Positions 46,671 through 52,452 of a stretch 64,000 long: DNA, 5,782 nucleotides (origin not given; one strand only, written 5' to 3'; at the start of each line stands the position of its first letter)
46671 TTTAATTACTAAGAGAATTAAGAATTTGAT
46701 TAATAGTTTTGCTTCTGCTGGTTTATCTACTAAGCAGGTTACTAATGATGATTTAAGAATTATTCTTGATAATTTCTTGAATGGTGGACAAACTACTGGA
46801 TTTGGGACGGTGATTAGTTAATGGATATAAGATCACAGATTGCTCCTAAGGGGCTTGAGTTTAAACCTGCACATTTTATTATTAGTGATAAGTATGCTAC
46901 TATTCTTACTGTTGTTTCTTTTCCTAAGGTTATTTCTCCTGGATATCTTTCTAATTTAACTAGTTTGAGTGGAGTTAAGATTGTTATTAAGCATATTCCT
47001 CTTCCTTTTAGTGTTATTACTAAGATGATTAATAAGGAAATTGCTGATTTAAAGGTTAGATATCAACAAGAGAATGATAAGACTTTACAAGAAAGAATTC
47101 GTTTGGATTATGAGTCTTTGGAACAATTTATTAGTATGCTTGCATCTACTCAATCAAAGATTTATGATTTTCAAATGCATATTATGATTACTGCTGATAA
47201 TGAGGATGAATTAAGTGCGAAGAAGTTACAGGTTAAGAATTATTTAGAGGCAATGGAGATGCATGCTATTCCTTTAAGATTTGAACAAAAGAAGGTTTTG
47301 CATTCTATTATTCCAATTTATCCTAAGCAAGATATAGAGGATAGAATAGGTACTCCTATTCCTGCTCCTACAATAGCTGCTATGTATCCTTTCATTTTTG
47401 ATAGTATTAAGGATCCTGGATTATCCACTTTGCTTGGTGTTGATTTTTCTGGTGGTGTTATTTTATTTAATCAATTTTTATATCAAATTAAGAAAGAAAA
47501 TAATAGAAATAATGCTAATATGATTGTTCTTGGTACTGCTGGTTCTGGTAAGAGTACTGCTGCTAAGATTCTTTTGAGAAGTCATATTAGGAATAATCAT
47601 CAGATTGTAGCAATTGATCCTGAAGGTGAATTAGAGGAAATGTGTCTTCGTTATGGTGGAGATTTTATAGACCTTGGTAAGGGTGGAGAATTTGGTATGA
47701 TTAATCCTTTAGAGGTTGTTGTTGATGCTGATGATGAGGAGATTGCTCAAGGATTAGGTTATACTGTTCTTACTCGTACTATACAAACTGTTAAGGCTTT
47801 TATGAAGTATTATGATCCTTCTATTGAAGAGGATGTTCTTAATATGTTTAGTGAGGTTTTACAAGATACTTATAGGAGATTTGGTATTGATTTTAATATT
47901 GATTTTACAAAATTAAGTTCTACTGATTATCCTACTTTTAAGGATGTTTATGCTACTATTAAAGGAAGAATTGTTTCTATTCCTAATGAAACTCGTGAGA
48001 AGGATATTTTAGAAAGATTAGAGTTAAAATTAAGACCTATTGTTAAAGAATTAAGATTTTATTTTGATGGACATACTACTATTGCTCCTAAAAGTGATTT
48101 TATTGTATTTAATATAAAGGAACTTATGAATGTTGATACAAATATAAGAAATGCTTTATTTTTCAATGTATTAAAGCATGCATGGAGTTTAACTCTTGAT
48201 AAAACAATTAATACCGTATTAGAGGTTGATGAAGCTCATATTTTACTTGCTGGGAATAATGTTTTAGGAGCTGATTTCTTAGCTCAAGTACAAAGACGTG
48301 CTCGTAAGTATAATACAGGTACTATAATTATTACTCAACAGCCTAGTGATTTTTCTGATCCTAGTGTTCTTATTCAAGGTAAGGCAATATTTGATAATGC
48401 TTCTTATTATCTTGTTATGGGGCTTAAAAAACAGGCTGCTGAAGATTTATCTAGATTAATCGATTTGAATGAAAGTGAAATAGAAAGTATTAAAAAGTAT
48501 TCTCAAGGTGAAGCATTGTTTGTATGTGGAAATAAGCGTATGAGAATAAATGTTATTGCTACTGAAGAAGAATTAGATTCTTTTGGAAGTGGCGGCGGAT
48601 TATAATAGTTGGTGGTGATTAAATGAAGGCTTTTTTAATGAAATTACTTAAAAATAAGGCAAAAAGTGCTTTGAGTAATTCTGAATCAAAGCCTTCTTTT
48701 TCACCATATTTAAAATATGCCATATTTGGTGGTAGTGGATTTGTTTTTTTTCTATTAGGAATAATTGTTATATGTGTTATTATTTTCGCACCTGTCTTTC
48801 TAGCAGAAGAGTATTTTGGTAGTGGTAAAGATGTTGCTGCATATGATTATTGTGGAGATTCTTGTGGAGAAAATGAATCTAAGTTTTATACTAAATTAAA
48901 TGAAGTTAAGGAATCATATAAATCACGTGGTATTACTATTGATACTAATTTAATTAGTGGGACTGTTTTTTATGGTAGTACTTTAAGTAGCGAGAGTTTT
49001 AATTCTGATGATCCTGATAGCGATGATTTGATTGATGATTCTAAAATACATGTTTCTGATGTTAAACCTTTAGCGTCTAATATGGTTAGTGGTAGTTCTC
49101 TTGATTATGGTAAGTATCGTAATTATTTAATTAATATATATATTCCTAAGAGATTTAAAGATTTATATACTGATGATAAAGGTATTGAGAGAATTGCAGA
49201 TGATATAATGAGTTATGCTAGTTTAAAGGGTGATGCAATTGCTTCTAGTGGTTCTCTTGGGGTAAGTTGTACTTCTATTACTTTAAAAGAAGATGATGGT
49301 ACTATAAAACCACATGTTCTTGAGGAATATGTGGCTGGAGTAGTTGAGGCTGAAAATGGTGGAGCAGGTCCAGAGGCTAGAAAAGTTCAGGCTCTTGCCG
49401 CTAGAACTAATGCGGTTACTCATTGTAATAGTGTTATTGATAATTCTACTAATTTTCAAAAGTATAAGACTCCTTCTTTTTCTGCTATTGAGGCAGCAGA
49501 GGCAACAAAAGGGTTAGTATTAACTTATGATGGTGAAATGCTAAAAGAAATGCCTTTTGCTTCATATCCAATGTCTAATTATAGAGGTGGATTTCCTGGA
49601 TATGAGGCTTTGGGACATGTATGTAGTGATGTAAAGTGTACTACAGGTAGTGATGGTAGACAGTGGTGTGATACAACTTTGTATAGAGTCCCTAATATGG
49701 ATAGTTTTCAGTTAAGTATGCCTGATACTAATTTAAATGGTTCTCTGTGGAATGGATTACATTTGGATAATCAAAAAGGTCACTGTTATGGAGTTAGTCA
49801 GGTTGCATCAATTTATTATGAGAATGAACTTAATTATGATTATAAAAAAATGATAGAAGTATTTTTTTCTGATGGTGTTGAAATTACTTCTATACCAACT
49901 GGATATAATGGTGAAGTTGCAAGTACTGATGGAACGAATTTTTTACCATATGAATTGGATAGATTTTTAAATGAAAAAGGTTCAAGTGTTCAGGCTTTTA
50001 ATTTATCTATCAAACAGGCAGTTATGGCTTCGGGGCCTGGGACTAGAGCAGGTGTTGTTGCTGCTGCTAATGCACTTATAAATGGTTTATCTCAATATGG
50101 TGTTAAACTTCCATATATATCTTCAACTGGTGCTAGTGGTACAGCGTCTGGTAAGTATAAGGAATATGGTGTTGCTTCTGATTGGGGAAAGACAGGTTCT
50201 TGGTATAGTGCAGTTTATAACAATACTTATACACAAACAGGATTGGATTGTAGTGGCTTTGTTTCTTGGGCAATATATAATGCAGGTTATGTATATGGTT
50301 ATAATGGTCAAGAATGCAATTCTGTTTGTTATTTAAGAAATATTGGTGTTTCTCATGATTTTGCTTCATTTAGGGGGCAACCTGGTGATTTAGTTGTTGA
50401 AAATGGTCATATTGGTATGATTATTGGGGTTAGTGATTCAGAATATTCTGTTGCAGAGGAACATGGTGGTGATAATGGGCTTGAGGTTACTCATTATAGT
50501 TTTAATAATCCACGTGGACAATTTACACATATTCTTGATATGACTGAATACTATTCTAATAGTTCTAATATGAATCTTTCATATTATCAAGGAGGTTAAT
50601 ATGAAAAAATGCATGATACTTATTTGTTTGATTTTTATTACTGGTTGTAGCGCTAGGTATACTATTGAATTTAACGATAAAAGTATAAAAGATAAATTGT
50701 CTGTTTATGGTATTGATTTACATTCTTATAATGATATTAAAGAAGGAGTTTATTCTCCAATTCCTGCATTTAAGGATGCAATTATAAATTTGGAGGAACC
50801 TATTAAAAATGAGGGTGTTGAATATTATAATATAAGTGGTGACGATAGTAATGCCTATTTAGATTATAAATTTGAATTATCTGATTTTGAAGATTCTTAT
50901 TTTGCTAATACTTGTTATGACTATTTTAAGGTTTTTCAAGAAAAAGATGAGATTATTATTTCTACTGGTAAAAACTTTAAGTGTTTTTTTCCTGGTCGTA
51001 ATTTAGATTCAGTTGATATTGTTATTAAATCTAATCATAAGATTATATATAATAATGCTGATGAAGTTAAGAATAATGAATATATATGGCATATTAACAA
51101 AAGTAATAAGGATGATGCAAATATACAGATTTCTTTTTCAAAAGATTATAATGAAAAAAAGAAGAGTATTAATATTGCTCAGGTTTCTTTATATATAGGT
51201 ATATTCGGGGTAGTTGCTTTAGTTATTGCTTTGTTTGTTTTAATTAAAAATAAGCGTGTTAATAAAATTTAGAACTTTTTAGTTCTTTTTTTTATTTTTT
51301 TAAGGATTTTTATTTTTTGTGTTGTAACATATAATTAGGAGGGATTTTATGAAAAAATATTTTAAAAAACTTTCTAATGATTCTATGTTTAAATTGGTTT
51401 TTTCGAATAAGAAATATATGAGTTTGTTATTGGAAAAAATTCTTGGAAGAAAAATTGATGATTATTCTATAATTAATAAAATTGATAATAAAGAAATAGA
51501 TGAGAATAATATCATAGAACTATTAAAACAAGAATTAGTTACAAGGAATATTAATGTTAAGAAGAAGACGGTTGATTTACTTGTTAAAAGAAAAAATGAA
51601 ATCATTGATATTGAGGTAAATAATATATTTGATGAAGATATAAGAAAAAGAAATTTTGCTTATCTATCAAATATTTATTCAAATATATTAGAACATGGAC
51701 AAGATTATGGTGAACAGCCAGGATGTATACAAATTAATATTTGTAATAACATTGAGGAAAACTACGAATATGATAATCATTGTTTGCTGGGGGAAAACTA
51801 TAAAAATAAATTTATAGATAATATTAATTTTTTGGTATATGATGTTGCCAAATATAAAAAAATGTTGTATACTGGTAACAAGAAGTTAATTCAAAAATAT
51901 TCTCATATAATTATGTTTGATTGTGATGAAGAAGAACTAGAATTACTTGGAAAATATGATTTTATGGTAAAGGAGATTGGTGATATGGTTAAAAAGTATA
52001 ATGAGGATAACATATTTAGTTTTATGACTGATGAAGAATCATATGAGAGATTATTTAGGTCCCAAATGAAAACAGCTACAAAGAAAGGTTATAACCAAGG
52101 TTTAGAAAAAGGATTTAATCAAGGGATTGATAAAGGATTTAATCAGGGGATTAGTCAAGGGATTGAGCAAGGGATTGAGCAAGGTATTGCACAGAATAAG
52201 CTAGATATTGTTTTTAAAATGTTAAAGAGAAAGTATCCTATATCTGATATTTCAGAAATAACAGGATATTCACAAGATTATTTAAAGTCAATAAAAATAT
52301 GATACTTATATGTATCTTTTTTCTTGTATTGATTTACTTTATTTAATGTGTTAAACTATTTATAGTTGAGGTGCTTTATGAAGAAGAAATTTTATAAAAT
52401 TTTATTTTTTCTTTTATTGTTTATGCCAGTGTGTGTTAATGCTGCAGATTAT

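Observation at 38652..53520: Four paralogous copies of a 2-TM pilin-like hairpin module, free-standing and fused to different exported domains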

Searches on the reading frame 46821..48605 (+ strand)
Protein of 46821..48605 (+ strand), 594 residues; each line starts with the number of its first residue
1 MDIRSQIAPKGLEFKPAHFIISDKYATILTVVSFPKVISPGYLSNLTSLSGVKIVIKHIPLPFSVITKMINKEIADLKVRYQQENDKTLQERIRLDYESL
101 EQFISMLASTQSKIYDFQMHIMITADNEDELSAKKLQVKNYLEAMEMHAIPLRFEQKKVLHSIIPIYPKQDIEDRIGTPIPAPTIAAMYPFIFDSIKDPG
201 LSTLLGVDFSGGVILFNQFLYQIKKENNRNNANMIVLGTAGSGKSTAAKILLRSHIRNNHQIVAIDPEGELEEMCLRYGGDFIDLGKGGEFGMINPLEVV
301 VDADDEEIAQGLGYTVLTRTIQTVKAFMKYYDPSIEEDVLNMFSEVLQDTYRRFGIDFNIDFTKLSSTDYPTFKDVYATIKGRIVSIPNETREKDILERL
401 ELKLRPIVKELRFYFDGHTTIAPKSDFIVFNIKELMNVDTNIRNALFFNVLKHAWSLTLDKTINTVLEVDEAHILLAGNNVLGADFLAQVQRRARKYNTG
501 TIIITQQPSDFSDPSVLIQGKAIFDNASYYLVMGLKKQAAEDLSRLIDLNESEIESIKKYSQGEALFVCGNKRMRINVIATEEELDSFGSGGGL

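Call 3: search_protein_families(library=pfam, proteins=[window:46821-48605:+], max_evalue=0.1)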
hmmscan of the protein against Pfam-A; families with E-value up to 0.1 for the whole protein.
window:46821-48605:+ (594 aa): 18 families
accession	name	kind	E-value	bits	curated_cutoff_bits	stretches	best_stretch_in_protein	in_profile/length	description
PF12846.13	AAA_10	-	1.6e-11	44.3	27.5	2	226-273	16-63/362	AAA-like domain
PF19044.6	P-loop_TraG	-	9e-09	34.9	25.8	1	225-555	23-340/413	TraG P-loop domain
PF01935.23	DUF87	-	1.6e-06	28.8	23.2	1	236-274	28-67/220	Helicase HerA, central domain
PF10412.15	TrwB_AAD_bind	-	0.00021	20.8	20.5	1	227-273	11-57/387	Type IV secretion-system coupling protein DNA-binding domain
PF20720.3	nSTAND3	-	0.00029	21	27.2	1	229-273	15-59/155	Novel STAND NTPase 3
PF01580.24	FtsK_SpoIIIE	-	0.00033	20.6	24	1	227-267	34-79/221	FtsK/SpoIIIE family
PF13401.12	AAA_22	-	0.0029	18.4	27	0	231-267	5-41/130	AAA domain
PF00158.32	Sigma54_activat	-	0.0029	17.7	20.2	1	224-266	15-57/168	Sigma-54 interaction domain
PF00005.33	ABC_tran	-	0.0048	17.9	25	0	233-262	13-42/137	ABC transporter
PF25199.1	nSTAND_NTPase5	-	0.0084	16.4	34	1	223-248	32-58/145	Novel STAND NTPase 5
PF00270.35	DEAD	-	0.0084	16.3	26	1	230-273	13-59/167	DEAD/DEAH box helicase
PF13238.12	AAA_18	-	0.009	16.9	29.4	1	235-256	2-24/128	AAA domain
PF24883.2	NPHP3_N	-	0.043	14.4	24.8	0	217-261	8-52/164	Nephrocystin 3, N-terminal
PF02534.20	T4SS-DNA_transf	-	0.055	12.7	20.1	0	232-276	45-87/468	Type IV secretory system Conjugative DNA transfer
PF00437.27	T2SSE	-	0.055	12.5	24.9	0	222-266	133-177/370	Type II/IV secretion system protein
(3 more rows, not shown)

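Call 4: search_protein_families(library=ncbifam, proteins=[window:46821-48605:+], max_evalue=0.1)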
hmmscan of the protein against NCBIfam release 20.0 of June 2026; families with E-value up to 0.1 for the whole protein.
window:46821-48605:+ (594 aa): 24 families
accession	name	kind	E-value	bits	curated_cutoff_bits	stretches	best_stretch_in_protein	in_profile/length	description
NF045975.1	VirB4_plasma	equivalog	7.8e-102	341.5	590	1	3-586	295-891/894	Mbov_0397 family ICE element conjugal transfer ATPase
NF045971.1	conju_CD1110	equivalog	2e-47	161.9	325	1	2-574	186-732/752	VirB4-like conjugal transfer ATPase, CD1110 family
TIGR02746.1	TraC-F-type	equivalog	1.7e-31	109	567.05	2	414-559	590-735/800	type IV secretion system protein TraC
TIGR00929.1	VirB4_CagE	subfamily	5.5e-21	74.5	643.1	1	55-568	261-735/792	VirB4 family type IV secretion/conjugal transfer ATPase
NF010278.0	PRK13721.1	subfamily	1.4e-13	49.7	1177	1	103-548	351-771/874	type IV secretion system protein TraC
NF053655.1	CedD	equivalog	1.4e-10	40.5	600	2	459-577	415-522/527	DNA-translocating ATPase CedD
TIGR03744.1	traC_PFL_4706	equivalog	9.3e-09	33.7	520.6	1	73-249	323-492/892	conjugative transfer ATPase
NF010447.0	PRK13873.1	equivalog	3.6e-06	25.2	1020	1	233-318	443-532/815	conjugal transfer protein TrbE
TIGR03743.1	SXT_TraD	subfamily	6e-05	21.7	366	1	231-271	175-215/636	conjugative transfer system coupling protein TraD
TIGR03783.1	Bac_Flav_CT_G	subfamily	0.00015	19.8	261.55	0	230-275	437-482/829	TraG family conjugative transposon ATPase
NF045973.1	conju_CD1115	equivalog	0.00016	20.7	250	1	224-276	17-68/442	VirD4-like conjugal transfer protein, CD1115 family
NF041214.1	plasmid_TraB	equivalog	0.00035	19.2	800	1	222-310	239-329/639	plasmid transfer protein TraB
NF040937.1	HerA_Thermprot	equivalog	0.00039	18.9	800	1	465-511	351-398/487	DNA double-strand break repair helicase HerA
TIGR03754.1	conj_TOL_TraD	equivalog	0.00042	19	647.55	1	229-272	178-221/643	type IV conjugative transfer system coupling protein TraD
TIGR04520.1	ECF_ATPase_1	equivalog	0.0031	17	315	0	233-253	30-50/269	energy-coupling factor transporter ATPase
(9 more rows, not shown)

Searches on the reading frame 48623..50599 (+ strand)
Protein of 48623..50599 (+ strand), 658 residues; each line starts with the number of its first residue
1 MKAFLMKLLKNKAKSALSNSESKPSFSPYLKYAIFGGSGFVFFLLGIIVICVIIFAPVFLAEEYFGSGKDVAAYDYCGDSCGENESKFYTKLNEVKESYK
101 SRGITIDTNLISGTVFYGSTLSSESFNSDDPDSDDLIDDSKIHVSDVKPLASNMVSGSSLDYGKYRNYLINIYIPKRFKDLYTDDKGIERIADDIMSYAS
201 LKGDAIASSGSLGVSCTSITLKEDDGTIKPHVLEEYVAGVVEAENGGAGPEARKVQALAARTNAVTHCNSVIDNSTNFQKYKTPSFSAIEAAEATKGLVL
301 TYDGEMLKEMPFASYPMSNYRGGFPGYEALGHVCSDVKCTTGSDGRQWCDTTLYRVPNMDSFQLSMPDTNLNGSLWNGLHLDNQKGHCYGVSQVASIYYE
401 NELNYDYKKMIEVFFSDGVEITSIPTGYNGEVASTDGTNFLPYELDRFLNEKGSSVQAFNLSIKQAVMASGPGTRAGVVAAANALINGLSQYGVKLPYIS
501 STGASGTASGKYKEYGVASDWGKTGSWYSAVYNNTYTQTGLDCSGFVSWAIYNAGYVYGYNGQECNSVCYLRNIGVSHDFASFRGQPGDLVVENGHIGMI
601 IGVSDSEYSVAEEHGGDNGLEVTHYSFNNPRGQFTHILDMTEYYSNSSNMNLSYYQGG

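Call 3: search_protein_families(library=pfam, proteins=[window:48623-50599:+], max_evalue=0.1)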
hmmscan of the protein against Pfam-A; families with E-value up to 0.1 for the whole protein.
window:48623-50599:+ (658 aa): 2 families
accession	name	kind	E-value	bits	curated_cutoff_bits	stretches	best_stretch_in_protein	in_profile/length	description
PF08486.15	SpoIID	-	2e-10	41.6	23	1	228-302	8-97/97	Stage II sporulation protein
PF00877.26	NLPC_P60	-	0.0033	17.8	23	1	537-602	10-73/105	NlpC/P60 family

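Call 4: search_protein_families(library=ncbifam, proteins=[window:48623-50599:+], max_evalue=0.1)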
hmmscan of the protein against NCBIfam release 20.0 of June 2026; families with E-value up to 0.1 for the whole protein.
window:48623-50599:+ (658 aa): 4 families
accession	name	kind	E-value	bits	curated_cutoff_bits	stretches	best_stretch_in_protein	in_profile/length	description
TIGR02669.1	SpoIID_LytB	domain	5.9e-11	42.8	83.3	1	233-310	8-95/270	SpoIID/LytB domain-containing protein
TIGR02870.1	spore_II_D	equivalog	3.1e-07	29.8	234.75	1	227-275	68-117/338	stage II sporulation protein D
NF042422.1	oxyalk_red_OleD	equivalog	0.056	12.8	580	1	433-519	4-86/329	2-alkyl-3-oxoalkanoate reductase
NF033218.1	anchor_AmaP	equivalog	0.073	12.8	55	0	17-57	33-72/166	alkaline shock response membrane anchor protein AmaP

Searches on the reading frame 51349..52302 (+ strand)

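Call 26: search_protein_families(library=pfam, proteins=[window:51349-52302:+], max_evalue=0.01)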
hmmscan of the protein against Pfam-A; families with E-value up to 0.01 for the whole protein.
window:51349-52302:+ (317 aa): 2 families
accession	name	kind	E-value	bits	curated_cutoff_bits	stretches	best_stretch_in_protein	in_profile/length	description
PF12784.13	PDDEXK_2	-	2e-10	41.2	27.4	1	10-175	3-161/229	PD-(D/E)XK nuclease family transposase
PF09811.14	Yae1_N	-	0.0066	16.6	27.5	1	247-279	1-33/39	Essential protein Yae1, N terminal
